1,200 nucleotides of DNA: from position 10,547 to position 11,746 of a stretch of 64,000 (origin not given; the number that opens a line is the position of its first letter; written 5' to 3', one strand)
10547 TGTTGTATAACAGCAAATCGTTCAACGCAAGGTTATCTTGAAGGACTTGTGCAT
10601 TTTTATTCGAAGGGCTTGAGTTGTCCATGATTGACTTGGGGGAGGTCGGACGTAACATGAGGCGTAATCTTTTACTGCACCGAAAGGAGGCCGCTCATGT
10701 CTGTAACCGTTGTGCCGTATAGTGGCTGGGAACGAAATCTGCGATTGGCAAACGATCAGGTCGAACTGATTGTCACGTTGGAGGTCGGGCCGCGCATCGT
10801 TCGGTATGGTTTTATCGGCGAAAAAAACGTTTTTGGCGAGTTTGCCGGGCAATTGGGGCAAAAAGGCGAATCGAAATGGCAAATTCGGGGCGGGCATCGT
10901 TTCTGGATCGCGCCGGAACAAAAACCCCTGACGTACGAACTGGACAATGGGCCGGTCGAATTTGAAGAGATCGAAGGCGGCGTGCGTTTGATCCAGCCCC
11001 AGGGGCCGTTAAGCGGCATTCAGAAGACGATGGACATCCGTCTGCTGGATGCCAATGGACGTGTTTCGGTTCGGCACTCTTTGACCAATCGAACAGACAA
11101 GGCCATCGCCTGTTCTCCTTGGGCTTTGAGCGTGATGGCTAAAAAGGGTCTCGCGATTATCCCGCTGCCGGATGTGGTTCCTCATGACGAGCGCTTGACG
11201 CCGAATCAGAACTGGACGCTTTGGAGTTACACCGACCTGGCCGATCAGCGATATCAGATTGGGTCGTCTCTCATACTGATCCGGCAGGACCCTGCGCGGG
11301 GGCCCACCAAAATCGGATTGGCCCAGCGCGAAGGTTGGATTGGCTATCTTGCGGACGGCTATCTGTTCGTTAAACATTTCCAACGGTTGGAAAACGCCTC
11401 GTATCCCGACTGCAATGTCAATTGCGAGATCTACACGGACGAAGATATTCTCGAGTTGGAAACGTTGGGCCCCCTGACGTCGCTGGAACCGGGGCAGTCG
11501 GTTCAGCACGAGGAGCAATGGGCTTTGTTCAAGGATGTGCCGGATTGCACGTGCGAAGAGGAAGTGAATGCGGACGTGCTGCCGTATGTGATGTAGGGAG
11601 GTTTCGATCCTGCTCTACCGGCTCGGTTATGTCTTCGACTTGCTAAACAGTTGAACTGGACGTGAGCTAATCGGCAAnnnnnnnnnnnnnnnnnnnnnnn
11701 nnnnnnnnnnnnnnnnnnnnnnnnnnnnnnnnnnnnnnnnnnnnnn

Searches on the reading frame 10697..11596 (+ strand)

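Call 7: search_protein_families(library=pfam, proteins=[window:10697-11596:+], max_evalue=0.01)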
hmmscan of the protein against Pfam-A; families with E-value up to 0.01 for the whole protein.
window:10697-11596:+ (299 aa): 1 family
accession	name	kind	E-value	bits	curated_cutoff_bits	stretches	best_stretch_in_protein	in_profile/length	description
PF14315.11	DUF4380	-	3.1e-09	36.7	29.4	1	98-277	111-294/295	Domain of unknown function (DUF4380)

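Call 17: search_protein_families(library=ncbifam, proteins=[window:10697-11596:+], max_evalue=0.001)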
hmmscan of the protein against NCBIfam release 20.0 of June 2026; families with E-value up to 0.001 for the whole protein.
window:10697-11596:+ (299 aa): 1 family
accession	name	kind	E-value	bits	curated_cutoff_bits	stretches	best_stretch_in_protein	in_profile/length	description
NF052227.1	TTE1925Mutarot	equivalog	1.5e-86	290.2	550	1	2-293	2-291/298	TTE1925 family mutarotase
